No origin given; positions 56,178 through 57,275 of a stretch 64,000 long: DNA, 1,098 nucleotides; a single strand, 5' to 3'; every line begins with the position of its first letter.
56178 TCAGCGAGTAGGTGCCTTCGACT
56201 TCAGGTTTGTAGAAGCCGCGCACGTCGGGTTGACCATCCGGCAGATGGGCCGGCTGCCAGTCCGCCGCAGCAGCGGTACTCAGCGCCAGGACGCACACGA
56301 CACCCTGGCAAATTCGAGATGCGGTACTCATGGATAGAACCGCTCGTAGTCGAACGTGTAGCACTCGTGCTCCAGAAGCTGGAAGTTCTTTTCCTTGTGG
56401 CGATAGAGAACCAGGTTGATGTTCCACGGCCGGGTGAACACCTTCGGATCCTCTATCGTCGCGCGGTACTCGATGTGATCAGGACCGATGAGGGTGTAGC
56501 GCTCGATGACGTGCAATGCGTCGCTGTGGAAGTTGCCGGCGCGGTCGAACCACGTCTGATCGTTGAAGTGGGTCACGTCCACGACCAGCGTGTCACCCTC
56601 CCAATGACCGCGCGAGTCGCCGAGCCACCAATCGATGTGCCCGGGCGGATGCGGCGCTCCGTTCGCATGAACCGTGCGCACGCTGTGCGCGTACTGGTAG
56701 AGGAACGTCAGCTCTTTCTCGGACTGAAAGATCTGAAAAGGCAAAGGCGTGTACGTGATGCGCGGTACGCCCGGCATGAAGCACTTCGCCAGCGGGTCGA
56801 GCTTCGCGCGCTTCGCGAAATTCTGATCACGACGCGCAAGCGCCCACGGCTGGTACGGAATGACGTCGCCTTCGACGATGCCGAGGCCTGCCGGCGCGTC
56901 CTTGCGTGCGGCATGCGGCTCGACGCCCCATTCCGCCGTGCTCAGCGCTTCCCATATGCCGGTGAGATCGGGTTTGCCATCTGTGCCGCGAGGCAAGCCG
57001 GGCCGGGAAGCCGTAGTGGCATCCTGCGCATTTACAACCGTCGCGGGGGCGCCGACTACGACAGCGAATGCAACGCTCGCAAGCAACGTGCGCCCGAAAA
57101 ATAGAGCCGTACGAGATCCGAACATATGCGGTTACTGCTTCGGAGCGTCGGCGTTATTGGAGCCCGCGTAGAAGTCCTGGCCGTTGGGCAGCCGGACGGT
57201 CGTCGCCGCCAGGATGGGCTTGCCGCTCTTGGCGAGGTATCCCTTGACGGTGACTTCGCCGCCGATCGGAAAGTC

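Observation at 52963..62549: Co-directional cluster of 8 secreted genes: two c-type cytochromes, two tandem TlpA-thioredoxin fusion paralogues, a small secreted protein, two paralogous unknown proteins and a TonB-dependent receptor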

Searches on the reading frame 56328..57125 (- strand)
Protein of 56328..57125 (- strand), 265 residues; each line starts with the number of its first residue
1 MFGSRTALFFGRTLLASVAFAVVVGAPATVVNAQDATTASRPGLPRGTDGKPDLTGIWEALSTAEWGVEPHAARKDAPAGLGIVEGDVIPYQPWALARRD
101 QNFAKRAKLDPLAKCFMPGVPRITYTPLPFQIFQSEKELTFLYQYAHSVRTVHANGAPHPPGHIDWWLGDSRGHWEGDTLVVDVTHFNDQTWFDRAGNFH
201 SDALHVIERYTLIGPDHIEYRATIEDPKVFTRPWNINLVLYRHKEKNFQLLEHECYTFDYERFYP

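Call 3: search_protein_families(library=pfam, proteins=[window:56328-57125:-], max_evalue=0.01)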
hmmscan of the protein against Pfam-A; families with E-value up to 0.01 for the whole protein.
window:56328-57125:- (265 aa): 0 families

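Call 4: search_protein_families(library=ncbifam, proteins=[window:56328-57125:-], max_evalue=0.01)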
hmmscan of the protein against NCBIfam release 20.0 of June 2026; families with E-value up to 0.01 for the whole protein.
window:56328-57125:- (265 aa): 0 families

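Call 7: find_homologous_proteins(query=window:56328-57125:-)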
Query window:56328-57125:- (265 aa): 8000 proteins with E <= 0.001 among 8000 candidates; the best 120 are listed.
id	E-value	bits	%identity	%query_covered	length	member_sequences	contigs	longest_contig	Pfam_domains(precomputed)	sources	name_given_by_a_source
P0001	5.8e-185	631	100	100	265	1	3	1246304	-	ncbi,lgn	ncbi:MAG: hypothetical protein WDO68_07040 [Gammaproteobacteria bacterium]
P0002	1.1e-154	532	84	100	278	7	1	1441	-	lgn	-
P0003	5.0e-135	467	75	96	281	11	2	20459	-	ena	-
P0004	2.1e-133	462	70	100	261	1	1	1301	-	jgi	jgi:hypothetical protein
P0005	2.8e-132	458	76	89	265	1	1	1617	-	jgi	jgi:hypothetical protein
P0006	4.3e-125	435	72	93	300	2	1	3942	-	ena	-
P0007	6.9e-125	434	70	98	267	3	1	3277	-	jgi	-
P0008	1.1e-123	430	67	98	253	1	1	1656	-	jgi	jgi:hypothetical protein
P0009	4.0e-122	425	74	84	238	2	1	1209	-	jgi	jgi:hypothetical protein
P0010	7.5e-122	424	68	97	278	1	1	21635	-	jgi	jgi:hypothetical protein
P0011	3.5e-120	419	74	87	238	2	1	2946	-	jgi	-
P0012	4.6e-120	418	73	85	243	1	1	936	-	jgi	-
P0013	4.6e-120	418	67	95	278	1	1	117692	-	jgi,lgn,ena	-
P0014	4.7e-120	418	69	94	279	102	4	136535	-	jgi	jgi:hypothetical protein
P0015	7.2e-120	418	66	98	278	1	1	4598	-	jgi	jgi:hypothetical protein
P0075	1.8e-113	397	69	85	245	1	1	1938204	-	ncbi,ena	-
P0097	1.1e-112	394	64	92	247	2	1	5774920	-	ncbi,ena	-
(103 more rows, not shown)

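Call 9: find_encoding_contigs(protein=P0097, flank=10000, max_places=3)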
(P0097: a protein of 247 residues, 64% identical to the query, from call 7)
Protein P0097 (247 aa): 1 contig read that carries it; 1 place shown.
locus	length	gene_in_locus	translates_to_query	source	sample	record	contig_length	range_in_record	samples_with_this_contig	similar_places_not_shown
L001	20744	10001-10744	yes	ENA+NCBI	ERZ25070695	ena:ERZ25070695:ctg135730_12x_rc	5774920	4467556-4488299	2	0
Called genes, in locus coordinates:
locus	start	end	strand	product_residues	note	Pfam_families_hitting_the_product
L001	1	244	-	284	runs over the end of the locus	PF00480:ROK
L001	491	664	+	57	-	-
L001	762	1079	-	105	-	-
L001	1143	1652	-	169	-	PF05163:DinB, PF12867:DinB_2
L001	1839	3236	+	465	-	PF07690:MFS_1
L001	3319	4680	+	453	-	PF03721:UDPG_MGDP_dh_N, PF00984:UDPG_MGDP_dh, PF03720:UDPG_MGDP_dh_C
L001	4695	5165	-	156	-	PF20349:DUF6644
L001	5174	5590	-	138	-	PF20349:DUF6644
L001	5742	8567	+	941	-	PF25183:OMP_b-brl_4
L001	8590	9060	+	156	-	-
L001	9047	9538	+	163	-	PF03928:HbpS-like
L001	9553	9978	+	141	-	PF19649:DUF6152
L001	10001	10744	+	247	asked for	-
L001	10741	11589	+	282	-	-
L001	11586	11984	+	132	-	PF01322:Cytochrom_C_2 (faint)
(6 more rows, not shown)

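Call 10: find_encoding_contigs(protein=P0075, flank=10000, max_places=3)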
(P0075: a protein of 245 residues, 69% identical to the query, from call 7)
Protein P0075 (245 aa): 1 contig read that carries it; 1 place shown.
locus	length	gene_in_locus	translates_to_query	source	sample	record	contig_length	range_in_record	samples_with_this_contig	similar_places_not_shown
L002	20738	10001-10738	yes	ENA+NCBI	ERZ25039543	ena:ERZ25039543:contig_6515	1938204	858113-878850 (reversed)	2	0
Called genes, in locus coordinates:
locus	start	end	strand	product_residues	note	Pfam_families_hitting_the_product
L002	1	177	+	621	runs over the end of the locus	-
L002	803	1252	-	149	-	PF03840:SecG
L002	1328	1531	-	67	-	PF00441:Acyl-CoA_dh_1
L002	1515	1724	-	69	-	PF00441:Acyl-CoA_dh_1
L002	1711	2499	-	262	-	PF02771:Acyl-CoA_dh_N, PF02770:Acyl-CoA_dh_M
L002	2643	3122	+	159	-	-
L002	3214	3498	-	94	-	PF12732:YtxH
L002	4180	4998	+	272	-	-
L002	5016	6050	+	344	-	-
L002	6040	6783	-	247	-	-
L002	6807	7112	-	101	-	PF19649:DUF6152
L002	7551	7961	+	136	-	-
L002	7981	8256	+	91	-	PF12796:Ank_2, PF13606:Ank_3 (faint), PF13637:Ank_4 (faint), PF13857:Ank_5 (weak), PF00023:Ank (weak)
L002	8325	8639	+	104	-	PF12796:Ank_2, PF13606:Ank_3 (faint), PF13857:Ank_5 (faint), PF00023:Ank (weak), PF13637:Ank_4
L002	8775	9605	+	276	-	PF13249:SQHop_cyclase_N (faint), PF13243:SQHop_cyclase_C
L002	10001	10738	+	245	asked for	-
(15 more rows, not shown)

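Call 13: find_encoding_contigs(protein=P0014, flank=10000, max_places=4)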
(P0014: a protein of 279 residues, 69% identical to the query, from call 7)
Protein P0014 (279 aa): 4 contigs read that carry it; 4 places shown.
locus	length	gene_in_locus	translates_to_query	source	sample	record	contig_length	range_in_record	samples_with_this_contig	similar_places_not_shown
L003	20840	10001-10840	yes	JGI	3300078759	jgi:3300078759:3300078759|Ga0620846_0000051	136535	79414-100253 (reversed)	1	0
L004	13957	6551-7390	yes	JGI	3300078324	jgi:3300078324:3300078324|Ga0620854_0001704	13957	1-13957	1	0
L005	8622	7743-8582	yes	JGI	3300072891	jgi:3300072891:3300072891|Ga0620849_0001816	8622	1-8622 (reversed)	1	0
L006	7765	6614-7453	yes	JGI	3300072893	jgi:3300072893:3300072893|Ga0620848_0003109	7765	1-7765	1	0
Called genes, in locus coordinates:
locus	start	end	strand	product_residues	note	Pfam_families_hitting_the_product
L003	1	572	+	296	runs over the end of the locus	PF23678:YqhI, PF01738:DLH, PF00326:Peptidase_S9 (faint), PF08840:BAAT_C (faint)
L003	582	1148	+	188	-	PF03928:HbpS-like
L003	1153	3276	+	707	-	PF11412:DsbD_N, PF02683:DsbD_TM, PF13899:Thioredoxin_7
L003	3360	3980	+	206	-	PF00578:AhpC-TSA, PF08534:Redoxin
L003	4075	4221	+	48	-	-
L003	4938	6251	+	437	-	-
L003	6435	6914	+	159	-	-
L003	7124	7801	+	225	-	-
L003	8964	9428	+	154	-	PF00581:Rhodanese (weak)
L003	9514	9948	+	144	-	PF19649:DUF6152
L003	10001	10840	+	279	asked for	-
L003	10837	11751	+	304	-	-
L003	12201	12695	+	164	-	PF20349:DUF6644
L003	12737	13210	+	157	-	PF20349:DUF6644 (weak)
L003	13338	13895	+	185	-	-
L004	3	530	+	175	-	?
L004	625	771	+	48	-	-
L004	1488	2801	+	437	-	-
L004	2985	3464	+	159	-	-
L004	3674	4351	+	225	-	-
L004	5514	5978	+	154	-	PF00581:Rhodanese (weak)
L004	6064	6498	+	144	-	PF19649:DUF6152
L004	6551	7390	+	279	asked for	-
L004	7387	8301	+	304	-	-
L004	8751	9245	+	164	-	PF20349:DUF6644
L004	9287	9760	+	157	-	PF20349:DUF6644 (weak)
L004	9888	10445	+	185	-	-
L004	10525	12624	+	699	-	PF07715:Plug, PF00593:TonB_dep_Rec_b-barrel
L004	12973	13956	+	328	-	?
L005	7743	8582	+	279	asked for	-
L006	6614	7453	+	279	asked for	-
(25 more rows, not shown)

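Call 18: predict_structure(alignment_id=A1)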
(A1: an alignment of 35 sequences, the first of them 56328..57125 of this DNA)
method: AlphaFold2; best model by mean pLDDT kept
length: 265 residues; sequences in the alignment: 35
mean_pLDDT: 79.8   pTM: 0.76
mean pLDDT of the five models: 79.8, 78.3, 76.4, 74.7, 68.3
residues with pLDDT >= 90: 121; 70-90: 71; 50-70: 32; < 50: 41
segments of 3 or more residues with pLDDT < 50: 1-6, 8-13, 15-22, 24-27, 31-40, 261-265
pLDDT, mean of each block of 10 residues (from residue 1): 45 46 48 47 85 94 90 92 95 94 85 71 86 92 77 88 72 96 86 81 95 96 97 97 80 57 44
secondary structure, 60 per line:
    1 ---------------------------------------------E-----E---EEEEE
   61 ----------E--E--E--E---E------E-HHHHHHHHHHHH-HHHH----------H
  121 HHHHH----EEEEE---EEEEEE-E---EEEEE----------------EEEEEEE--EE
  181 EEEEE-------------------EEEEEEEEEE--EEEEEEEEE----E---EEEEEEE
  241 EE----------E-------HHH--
elements in order: E56-60 H93-104 H106-109 H120-125 E130-134 E138-143 E149-153 E170-176 E179-185 E205-214 E217-225 E234-242

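Call 23: search_solved_structures(query=A1, max_evalue=10)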
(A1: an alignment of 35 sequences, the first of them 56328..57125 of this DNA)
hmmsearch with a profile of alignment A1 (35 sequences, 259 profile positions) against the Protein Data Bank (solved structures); distinct sequences matched with E-value up to 10: 2.
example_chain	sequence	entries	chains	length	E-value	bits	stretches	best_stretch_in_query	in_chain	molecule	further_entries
1una_A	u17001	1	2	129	0.44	12.9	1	171-226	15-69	GA UNASSEMBLED COAT PROTEIN DIMER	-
1gav_A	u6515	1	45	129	0.45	12.9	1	171-226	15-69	BACTERIOPHAGE GA PROTEIN CAPSID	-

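Call 27: find_related_loci(query=A1, collection=genome_contigs, flank=10000)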
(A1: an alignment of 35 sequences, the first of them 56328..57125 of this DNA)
Query A1 (265 aa) in genome_contigs; peptide patterns used: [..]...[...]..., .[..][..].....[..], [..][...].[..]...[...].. (x = any residue, [..] = any of these).
599 stretches matched a pattern (row limit reached: there are more); 591 encode a relative of the query (tblastn E <= 1e-3); the best 80 are kept; 80 distinct loci.
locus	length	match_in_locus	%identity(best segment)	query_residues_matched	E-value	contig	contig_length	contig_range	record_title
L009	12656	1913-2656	67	18-265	5e-119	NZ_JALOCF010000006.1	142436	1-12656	MAG: Methylobacter sp. isolate SO_2017_LW4 bin 67 scaffold_375_c1_LW137-91_2017, whole genome shotgun sequence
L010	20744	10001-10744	64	12-265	3e-115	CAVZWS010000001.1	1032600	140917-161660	MAG: Bryobacterales bacterium isolate MFD01872.bin.2.168 genome assembly, contig: contig_117025, whole genome shotgun se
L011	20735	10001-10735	64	21-265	1e-113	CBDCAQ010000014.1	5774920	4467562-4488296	MAG: Bryobacteraceae bacterium isolate c74d06a9-6702-495b-b7fb-614c217a150d genome assembly, contig: chromosome_6, whole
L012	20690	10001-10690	67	36-265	4e-113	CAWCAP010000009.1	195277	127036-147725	MAG: Bryobacterales bacterium isolate MFD04540.bin.2.59 genome assembly, contig: contig_22228, whole genome shotgun sequ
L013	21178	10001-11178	69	32-265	1e-112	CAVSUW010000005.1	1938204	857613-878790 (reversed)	MAG: Bryobacterales bacterium isolate MFD05513.bin.2.236 genome assembly, contig: contig_6515, whole genome shotgun sequ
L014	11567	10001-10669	66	43-265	2e-110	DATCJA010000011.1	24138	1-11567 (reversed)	MAG TPA_asm: Vicinamibacterales bacterium isolate SMAG_U7873 k141_1688456, whole genome shotgun sequence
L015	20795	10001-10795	60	11-265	4e-108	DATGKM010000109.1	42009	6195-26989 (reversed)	MAG TPA_asm: Bryobacteraceae bacterium isolate SMAG_U9859 k141_426964, whole genome shotgun sequence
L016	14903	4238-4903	67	44-265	2e-105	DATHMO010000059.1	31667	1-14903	MAG TPA_asm: Bryobacteraceae bacterium isolate SMAG_U12634 k141_3538415, whole genome shotgun sequence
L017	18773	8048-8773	60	12-265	4e-106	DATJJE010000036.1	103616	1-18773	MAG TPA_asm: Vicinamibacterales bacterium isolate SMAG_U15557 k141_12405455, whole genome shotgun sequence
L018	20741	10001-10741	60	22-265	7e-105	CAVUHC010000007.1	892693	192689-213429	MAG: uncultured Acidobacteriota bacterium isolate MFD02242.bin.2.68 genome assembly, contig: contig_46, whole genome sho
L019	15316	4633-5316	64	39-265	6e-104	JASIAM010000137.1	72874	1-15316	MAG: Bryobacteraceae bacterium isolate JOPF335 JOPF_N102_contig_28931, whole genome shotgun sequence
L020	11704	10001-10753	57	12-265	4e-102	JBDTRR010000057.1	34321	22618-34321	MAG: Acidobacteriota bacterium isolate cluster3_bin.251 NODE_3549_length_34321_cov_14.716103, whole genome shotgun seque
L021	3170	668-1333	65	44-265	5e-104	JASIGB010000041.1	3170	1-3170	MAG: Bryobacteraceae bacterium isolate JOPF480 JOPF_A10C_contig_15560, whole genome shotgun sequence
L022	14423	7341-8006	66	44-265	5e-103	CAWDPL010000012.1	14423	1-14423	MAG: uncultured Alphaproteobacteria bacterium isolate MFD04780.bin.2.133 genome assembly, contig: contig_146665, whole g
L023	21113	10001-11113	65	46-259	1e-101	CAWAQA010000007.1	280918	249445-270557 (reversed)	MAG: uncultured Acidobacteriota bacterium isolate MFD02840.bin.2.39 genome assembly, contig: contig_56099, whole genome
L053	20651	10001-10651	61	44-261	2e-94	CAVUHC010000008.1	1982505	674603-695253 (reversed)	MAG: uncultured Acidobacteriota bacterium isolate MFD02242.bin.2.68 genome assembly, contig: contig_948, whole genome sh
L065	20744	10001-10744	54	14-263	1e-92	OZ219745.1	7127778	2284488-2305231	MAG: Vicinamibacterales bacterium isolate d5a9b4ee-eb88-4731-bb2c-80bf662b4d04 genome assembly, chromosome: 2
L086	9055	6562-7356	51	4-265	3e-89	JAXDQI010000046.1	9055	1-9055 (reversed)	MAG: Gammaproteobacteria bacterium isolate BP_731 scaffold_5006749, whole genome shotgun sequence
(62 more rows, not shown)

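Call 39: search_protein_families(library=pfam, proteins=[L086:4572-5189:+, L065:15450-17438:-, L004:8751-9245:+], max_evalue=0.01)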
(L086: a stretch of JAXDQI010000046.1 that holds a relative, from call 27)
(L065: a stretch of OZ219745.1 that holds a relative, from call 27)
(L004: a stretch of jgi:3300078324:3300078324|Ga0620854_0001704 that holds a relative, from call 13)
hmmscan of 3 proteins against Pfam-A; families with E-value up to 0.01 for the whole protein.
L086:4572-5189:+ (205 aa): 1 family
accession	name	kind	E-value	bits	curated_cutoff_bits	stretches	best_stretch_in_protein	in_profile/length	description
PF01322.25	Cytochrom_C_2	-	0.00068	21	26.5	1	107-177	51-120/121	Cytochrome C'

L065:15450-17438:- (662 aa): 2 families
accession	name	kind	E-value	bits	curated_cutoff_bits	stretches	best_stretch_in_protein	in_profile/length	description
PF01011.28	PQQ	-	2.3e-177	591.7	26.7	1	39-642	1-595/595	Glucose/ethanol/alcohol dehydrogenase, beta-propeller domain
PF13360.13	PQQ_2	-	1.8e-17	64.2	27.6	2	80-167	68-140/233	Outer membrane protein assembly factor BamB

L004:8751-9245:+ (164 aa): 1 family
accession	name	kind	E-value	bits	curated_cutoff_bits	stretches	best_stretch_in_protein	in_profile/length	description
PF20349.3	DUF6644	-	1.3e-08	35.5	27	1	30-158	26-151/155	Family of unknown function (DUF6644)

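Call 51: search_protein_families(library=ncbifam, proteins=[L004:8751-9245:+, L053:11281-12429:+, L086:4572-5189:+], max_evalue=0.001)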
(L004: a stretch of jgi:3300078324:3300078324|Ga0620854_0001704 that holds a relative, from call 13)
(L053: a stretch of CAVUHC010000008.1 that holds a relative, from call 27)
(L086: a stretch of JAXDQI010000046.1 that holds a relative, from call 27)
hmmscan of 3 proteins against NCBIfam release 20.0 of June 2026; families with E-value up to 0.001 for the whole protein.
L004:8751-9245:+ (164 aa): 0 families

L053:11281-12429:+ (382 aa): 2 families
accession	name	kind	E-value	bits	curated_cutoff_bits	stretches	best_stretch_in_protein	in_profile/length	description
NF033196.2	c_type_nonphoto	exception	2.1e-15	56.7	70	1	50-134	3-97/98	c-type cytochrome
NF040706.1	photo_cyt_PufC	equivalog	2.6e-12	46.8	150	1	30-135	35-140/312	photosynthetic reaction center cytochrome PufC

L086:4572-5189:+ (205 aa): 0 families

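Call 55: search_dna_similar(query=window:56328-57125:-, collection=plasmids, mode=protein, max_rows=15)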
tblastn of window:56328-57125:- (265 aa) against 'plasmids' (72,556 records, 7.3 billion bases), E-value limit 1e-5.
Records with a match: 8; places in all: 17; records where one place covers at least 80% of the query: 6.
Best place of each record, by identity: <60% 8.
By first word of the organism name: Novosphingobium 6; Croceibacterium 1; Sphingobium 1.
By predicted mobility (MOB-suite, as given by PLSDB): non-mobilizable 8.
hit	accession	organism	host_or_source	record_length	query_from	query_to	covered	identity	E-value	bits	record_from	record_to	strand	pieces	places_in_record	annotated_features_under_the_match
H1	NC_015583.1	Novosphingobium sp. PP1Y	-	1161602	11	255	92%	28.2%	5e-13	76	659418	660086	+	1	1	none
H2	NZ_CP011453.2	Croceibacterium atlanticum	cell culture,North Atlantic Rise ...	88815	31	259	86%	28.5%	6e-12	73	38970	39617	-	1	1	hypothetical protein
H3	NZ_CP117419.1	Novosphingobium humi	Single cell,Soil from military shooting ...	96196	44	255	80%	29.1%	3e-17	89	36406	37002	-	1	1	hypothetical protein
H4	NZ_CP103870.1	Novosphingobium humi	pure culture,soil biofilm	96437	44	255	80%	29.1%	3e-17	89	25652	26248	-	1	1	hypothetical protein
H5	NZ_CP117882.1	Novosphingobium sp. KACC 22771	Single cell,soil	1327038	28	259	88%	26.5%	7e-12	72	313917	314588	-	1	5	none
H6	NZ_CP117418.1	Novosphingobium humi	Single cell,Soil from military shooting ...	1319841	53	255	77%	30.0%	9e-12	72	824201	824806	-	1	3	none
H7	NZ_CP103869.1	Novosphingobium humi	pure culture,soil biofilm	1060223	53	255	77%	29.5%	1e-10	69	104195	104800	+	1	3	none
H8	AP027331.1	Sphingobium sp. TomTYG65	-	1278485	46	260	81%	24.7%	1e-8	63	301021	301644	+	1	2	hypothetical protein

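Call 56: get_annotated_region(hit=H3, flank=8000)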
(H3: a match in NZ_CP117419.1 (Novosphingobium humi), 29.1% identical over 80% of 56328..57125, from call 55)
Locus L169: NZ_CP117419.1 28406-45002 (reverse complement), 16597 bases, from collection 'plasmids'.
description: Novosphingobium humi strain KACC 19094 plasmid unnamed2, complete sequence
organism: Novosphingobium humi (NCBI taxid 2282397)
taxonomy: Bacteria; Pseudomonadota; Alphaproteobacteria; Sphingomonadales; Sphingomonadaceae; Novosphingobium; Novosphingobium humi
host: -; source: Single cell,Soil from military shooting range; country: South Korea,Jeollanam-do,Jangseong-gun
typing (MOB-suite, as given by PLSDB): non-mobilizable
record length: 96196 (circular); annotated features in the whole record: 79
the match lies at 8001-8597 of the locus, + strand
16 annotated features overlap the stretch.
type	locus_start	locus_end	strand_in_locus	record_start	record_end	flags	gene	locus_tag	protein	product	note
CDS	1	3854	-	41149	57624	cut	-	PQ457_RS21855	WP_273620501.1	Ig-like domain-containing protein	-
CDS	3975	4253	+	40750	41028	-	-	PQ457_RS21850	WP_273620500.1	hypothetical protein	-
CDS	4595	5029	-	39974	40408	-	-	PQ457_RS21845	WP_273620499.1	hypothetical protein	-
CDS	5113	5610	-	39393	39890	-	-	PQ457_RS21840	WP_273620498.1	DUF6644 family protein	-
CDS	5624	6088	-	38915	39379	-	-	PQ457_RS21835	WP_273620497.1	DUF6644 family protein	-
CDS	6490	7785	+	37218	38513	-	-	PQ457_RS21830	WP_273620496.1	hypothetical protein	-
CDS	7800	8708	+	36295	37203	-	-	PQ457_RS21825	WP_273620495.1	hypothetical protein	-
CDS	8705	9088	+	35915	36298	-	-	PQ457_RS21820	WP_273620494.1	DUF6152 family protein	-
CDS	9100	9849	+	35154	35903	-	-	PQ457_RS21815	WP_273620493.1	TetR/AcrR family transcriptional regulator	GO:0006355 - regulation of DNA-templated transcription [Evidence IEA]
CDS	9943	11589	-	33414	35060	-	-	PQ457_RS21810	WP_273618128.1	electron transfer flavoprotein-ubiquinone oxidoreductase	GO:0022900 - electron transport chain [Evidence IEA]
CDS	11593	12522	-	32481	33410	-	-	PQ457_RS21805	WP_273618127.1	FAD-binding protein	-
CDS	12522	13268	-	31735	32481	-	-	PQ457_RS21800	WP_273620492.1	electron transfer flavoprotein subunit beta/FixA family protein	-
CDS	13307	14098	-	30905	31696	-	-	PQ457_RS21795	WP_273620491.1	enoyl-CoA hydratase-related protein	-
CDS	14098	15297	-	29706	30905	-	bktB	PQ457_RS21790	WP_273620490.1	beta-ketothiolase BktB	-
CDS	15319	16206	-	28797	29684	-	mmsB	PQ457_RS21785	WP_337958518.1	3-hydroxyisobutyrate dehydrogenase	GO:0006574 - valine catabolic process [Evidence IEA]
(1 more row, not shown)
